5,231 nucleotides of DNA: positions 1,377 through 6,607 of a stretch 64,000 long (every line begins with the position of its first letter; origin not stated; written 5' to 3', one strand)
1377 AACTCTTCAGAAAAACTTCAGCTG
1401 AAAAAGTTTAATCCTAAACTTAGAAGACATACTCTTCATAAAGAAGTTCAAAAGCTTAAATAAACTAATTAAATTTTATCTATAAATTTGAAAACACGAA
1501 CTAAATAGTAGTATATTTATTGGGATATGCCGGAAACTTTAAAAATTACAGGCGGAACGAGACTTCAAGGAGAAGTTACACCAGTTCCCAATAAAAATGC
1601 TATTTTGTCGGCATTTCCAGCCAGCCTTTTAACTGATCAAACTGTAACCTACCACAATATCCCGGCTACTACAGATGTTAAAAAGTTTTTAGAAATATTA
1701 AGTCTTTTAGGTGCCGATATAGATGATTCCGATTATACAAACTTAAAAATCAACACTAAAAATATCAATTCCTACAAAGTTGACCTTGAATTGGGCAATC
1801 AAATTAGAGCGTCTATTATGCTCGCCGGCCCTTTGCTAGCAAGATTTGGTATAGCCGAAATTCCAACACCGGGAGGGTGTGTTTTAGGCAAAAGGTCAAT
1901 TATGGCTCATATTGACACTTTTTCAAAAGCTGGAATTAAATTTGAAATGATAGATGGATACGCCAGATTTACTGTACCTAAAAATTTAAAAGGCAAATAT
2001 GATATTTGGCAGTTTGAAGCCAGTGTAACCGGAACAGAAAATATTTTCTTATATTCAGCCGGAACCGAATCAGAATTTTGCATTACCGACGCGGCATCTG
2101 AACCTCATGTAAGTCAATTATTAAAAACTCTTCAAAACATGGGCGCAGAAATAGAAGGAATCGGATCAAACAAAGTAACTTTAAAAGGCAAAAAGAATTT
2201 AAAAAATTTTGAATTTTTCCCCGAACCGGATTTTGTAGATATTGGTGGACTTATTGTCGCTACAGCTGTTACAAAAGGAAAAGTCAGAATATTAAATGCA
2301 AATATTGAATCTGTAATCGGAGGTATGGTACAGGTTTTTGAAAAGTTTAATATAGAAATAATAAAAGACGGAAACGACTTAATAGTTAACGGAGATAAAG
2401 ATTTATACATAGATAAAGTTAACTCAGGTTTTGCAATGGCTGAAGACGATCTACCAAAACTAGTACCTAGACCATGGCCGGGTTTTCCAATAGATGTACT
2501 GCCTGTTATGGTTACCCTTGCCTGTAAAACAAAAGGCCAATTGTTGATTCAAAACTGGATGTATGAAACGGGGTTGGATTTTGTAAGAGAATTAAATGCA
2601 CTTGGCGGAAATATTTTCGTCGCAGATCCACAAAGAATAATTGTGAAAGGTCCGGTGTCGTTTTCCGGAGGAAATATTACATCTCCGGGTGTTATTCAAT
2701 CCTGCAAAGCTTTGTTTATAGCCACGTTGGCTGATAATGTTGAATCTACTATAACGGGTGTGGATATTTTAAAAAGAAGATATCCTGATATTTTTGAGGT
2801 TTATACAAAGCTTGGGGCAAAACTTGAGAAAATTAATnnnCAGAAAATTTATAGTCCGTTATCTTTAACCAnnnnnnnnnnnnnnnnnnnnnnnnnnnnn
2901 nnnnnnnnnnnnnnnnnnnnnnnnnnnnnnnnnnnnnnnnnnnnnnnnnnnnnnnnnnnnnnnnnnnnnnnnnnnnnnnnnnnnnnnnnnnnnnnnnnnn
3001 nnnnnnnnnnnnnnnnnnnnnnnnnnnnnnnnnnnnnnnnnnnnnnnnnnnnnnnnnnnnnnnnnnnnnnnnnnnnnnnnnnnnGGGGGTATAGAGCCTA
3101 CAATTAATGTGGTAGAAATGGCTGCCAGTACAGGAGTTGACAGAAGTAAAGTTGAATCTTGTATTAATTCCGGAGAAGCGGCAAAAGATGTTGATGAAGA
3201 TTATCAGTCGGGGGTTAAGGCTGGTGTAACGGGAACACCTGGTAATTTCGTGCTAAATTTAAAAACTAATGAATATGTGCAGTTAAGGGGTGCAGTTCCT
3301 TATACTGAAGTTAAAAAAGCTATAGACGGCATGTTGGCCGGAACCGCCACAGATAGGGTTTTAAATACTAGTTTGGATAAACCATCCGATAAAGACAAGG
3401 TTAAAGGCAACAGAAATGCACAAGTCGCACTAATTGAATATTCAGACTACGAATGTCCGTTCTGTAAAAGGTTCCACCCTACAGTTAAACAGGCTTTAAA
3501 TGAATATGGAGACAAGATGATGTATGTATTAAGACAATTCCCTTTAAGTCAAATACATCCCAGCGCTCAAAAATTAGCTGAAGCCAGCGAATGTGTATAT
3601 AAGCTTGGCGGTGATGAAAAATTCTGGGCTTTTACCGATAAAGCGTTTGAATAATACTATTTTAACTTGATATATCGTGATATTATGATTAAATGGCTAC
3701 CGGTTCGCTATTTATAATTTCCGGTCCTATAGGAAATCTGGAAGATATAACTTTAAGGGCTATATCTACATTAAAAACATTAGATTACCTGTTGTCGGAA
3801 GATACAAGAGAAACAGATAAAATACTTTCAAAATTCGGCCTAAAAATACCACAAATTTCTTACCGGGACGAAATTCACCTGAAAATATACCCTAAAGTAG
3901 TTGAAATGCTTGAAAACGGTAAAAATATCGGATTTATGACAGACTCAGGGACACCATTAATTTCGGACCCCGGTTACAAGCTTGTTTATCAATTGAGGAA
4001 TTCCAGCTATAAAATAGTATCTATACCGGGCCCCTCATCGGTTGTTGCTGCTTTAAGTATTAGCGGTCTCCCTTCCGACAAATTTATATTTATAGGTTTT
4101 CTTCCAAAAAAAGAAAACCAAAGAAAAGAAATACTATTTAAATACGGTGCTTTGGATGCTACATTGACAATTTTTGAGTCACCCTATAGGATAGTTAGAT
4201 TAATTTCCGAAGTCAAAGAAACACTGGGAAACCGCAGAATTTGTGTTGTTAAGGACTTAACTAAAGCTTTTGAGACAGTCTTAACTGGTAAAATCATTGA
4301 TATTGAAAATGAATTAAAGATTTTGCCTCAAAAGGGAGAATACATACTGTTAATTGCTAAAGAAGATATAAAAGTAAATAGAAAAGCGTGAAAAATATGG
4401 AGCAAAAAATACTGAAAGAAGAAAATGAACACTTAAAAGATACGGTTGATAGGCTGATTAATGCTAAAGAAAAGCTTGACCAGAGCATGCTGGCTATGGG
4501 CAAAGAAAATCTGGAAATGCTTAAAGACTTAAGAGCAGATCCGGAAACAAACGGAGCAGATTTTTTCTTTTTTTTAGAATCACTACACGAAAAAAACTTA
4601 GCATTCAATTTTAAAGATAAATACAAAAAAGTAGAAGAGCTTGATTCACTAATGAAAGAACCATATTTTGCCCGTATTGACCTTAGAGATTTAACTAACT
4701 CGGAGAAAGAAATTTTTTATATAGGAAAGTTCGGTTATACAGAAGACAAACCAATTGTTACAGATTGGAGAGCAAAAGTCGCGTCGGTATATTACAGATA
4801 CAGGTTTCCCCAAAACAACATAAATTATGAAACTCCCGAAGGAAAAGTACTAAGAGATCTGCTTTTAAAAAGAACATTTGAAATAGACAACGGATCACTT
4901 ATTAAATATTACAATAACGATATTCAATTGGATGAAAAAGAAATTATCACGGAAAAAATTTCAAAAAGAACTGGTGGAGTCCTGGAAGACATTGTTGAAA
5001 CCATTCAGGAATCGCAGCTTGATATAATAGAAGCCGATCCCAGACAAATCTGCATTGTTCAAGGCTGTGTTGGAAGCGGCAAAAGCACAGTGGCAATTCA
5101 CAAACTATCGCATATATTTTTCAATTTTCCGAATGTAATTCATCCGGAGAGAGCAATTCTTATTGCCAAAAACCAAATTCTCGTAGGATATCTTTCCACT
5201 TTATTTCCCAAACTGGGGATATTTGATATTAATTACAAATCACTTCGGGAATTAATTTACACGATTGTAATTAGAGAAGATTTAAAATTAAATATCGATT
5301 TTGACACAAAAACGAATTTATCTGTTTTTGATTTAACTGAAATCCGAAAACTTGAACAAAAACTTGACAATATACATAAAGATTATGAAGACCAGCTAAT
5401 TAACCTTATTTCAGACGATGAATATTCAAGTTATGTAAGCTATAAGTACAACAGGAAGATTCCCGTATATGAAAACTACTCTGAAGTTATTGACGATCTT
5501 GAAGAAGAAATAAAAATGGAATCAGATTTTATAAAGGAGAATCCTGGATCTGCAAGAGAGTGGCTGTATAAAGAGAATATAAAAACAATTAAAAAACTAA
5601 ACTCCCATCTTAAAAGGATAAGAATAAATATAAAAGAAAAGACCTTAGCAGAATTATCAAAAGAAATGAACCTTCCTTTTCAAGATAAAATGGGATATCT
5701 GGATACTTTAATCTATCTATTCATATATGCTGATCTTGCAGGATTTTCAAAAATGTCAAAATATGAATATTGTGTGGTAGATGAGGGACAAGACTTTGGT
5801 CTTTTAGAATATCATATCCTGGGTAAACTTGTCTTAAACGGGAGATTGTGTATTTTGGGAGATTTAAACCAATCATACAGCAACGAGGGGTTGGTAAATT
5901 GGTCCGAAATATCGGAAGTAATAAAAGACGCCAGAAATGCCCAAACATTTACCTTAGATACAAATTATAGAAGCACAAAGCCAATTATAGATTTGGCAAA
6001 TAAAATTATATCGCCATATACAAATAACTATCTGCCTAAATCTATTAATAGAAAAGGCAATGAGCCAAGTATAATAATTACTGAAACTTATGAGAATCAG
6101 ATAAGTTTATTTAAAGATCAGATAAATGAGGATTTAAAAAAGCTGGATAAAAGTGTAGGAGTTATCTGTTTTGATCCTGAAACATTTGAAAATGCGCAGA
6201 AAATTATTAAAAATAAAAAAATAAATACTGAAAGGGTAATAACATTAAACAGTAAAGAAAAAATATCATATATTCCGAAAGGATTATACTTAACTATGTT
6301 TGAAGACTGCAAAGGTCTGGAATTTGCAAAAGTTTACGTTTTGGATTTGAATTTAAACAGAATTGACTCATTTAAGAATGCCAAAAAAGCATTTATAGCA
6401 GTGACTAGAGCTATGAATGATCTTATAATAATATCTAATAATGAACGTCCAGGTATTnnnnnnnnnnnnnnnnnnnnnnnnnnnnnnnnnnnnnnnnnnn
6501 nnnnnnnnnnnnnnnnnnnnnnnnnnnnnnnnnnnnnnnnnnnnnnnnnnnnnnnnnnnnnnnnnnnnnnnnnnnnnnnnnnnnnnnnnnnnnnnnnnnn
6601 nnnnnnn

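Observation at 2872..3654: Circularly permuted DsbA-like protein and a canonical-order paralog in the same window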

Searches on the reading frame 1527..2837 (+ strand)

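Call 24: search_protein_families(library=pfam, proteins=[window:1527-2837:+], max_evalue=0.001)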
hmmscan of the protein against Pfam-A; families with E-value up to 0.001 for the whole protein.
window:1527-2837:+ (437 aa): 1 family
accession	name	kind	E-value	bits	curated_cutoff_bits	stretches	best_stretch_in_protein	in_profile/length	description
PF00275.25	EPSP_synthase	-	8.5e-47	160.2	22.8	1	8-425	2-416/417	EPSP synthase (3-phosphoshikimate 1-carboxyvinyltransferase)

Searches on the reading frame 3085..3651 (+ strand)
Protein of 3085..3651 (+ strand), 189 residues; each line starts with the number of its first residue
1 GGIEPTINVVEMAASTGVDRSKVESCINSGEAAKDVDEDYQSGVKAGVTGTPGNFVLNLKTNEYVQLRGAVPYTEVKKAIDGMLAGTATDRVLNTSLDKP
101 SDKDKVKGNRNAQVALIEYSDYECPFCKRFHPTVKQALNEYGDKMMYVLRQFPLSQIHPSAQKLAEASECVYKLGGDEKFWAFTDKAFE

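Call 26: predict_structure(alignment_id=A2)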
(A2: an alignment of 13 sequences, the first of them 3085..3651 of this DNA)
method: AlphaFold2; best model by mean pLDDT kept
length: 189 residues; sequences in the alignment: 13
mean_pLDDT: 94.4   pTM: 0.90
mean pLDDT of the five models: 94.4, 94.1, 93.8, 93.6, 93.2
residues with pLDDT >= 90: 172; 70-90: 11; 50-70: 3; < 50: 3
segments of 3 or more residues with pLDDT < 50: 1-3
pLDDT, mean of each block of 10 residues (from residue 1): 65 96 96 97 96 97 95 98 94 89 95 97 97 98 97 96 97 97 96
secondary structure, 60 per line:
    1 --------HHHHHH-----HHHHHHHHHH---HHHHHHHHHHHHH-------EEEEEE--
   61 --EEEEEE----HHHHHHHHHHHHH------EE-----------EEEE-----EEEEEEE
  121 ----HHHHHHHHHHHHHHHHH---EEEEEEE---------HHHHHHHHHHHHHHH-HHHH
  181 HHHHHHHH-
elements in order: H9-14 H20-29 H33-45 E53-58 E63-68 H73-85 E105-108 E114-120 H125-141 E145-151 H161-175 H177-188

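Call 31: fold_search(model_id=the predicted structure, library=pdb)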
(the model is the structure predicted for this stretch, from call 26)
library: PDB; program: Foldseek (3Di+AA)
matches with E <= 10: 149; with E <= 0.001: 1
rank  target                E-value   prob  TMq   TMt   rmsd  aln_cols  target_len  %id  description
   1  1un2                  3.3e-04  1.00  0.51  0.52   6.3       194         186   19  Crystal structure of circularly permuted CPDSBA_Q100T99: Preserved Global Fold and Local Structural Adjustments (released 2003-09-26)
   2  4n30                  6.3e-03  1.00  0.42  0.43   2.1        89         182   31  Crystal structure of Pseudomonas aeruginosa DsbA2 (released 2013-12-04)
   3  9edl_A                7.5e-03  1.00  0.38  0.33   2.9        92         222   20  Crystal structure of Francisella tularensis DsbA1 (released 2024-12-18)
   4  7jve_F                1.0e-02  1.00  0.43  0.34   1.6        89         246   20  Crystal structure of Salmonella enterica Typhimurium BcfH (released 2021-04-21)
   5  9edl_B                1.3e-02  1.00  0.39  0.33   2.5        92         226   20  Crystal structure of Francisella tularensis DsbA1 (released 2024-12-18)
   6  7jve_B                1.7e-02  1.00  0.43  0.33   1.7        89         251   20  Crystal structure of Salmonella enterica Typhimurium BcfH (released 2021-04-21)
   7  3f4r                  1.9e-02  1.00  0.40  0.38   2.3        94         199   31  Crystal structure of Wolbachia pipientis alpha-DsbA1 (released 2009-03-24)
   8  3gv1_A                2.1e-02  1.00  0.33  0.43   3.1        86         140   24  Crystal structure of disulfide interchange protein from Neisseria gonorrhoeae (released 2009-04-14)
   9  4xvw_R                2.1e-02  0.92  0.26  0.23  11.3       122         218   15  Crystal structure of Proteus mirabilis ScsC in a compact conformation (released 2016-06-08)
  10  3gv1_B                2.5e-02  1.00  0.33  0.44   3.1        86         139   24  Crystal structure of disulfide interchange protein from Neisseria gonorrhoeae (released 2009-04-14)
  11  6eez_B                3.9e-02  1.00  0.39  0.39   1.5        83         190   30  Crystal Structure of the thiol-disulfide exchange protein alpha-DsbA2 from Wolbachia pipientis (released 2019-04-17)
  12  6eez_C                4.1e-02  1.00  0.41  0.42   1.2        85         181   30  Crystal Structure of the thiol-disulfide exchange protein alpha-DsbA2 from Wolbachia pipientis (released 2019-04-17)
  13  6mhh                  4.9e-02  0.85  0.26  0.23  11.7       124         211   15  Proteus mirabilis ScsC linker (residues 39-49) deletion and N6K mutant (released 2019-03-06)
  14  6ts2_D                5.2e-02  0.87  0.31  0.07   6.0       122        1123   16  Truncated version of Chaetomium thermophilum UDP-Glucose Glucosyl Transferase (UGGT) lacking domain TRXL2 (417-650). (released 2020-01-08)
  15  5idr_C                5.8e-02  1.00  0.42  0.37   1.9        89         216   25  Crystal structure of Proteus Mirabilis ScsC in a transitional conformation (released 2017-08-02)
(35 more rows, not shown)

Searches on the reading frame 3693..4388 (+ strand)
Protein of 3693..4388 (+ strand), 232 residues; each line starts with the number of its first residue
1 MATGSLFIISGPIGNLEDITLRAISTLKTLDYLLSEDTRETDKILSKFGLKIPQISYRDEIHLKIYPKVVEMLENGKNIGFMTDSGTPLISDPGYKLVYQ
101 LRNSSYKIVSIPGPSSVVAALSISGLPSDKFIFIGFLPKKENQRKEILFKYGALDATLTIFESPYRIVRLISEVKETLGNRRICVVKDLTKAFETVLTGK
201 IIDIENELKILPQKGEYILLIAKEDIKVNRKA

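Call 24: search_protein_families(library=pfam, proteins=[window:3693-4388:+], max_evalue=0.001)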
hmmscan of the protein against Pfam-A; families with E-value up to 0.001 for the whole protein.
window:3693-4388:+ (232 aa): 1 family
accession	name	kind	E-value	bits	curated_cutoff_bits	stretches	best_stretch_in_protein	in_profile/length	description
PF00590.25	TP_methylase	-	7.2e-26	91.9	27.8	1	6-201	2-208/212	Tetrapyrrole (Corrin/Porphyrin) Methylases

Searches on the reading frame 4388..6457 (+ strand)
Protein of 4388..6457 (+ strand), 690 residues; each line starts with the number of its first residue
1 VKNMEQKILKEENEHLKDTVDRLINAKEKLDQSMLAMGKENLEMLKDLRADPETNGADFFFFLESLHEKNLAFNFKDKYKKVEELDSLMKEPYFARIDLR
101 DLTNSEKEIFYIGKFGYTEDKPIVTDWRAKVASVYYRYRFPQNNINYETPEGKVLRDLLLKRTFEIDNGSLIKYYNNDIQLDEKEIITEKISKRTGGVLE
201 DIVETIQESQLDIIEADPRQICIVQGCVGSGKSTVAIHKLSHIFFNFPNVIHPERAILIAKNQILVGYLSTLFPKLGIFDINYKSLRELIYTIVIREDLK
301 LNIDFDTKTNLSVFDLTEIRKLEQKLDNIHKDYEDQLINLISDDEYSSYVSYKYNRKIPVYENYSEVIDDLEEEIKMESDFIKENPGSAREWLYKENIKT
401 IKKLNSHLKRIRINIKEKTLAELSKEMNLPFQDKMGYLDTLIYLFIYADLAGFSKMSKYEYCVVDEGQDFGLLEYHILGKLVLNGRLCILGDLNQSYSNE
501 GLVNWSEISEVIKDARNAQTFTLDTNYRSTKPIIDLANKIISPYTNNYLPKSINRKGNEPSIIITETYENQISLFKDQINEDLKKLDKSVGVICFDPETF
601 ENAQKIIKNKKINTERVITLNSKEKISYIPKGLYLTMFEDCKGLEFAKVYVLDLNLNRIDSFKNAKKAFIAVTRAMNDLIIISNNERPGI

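Call 24: search_protein_families(library=pfam, proteins=[window:4388-6457:+], max_evalue=0.001)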
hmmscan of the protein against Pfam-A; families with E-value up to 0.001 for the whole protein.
window:4388-6457:+ (690 aa): 4 families
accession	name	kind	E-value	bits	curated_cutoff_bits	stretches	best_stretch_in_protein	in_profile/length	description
PF13361.12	UvrD_C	-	8.8e-07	29.1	25.6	1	522-589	2-73/350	UvrD-like helicase C-terminal domain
PF01443.25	Viral_helicase1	-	1.7e-05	25.2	21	0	623-682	178-227/228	Viral superfamily 1 RNA helicase core domain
PF13245.12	AAA_19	-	1.9e-05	25.3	25.1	0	400-498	34-131/134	AAA domain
PF00580.27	UvrD-helicase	-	0.00011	22.4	23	1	287-496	91-251/271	UvrD/REP helicase N-terminal domain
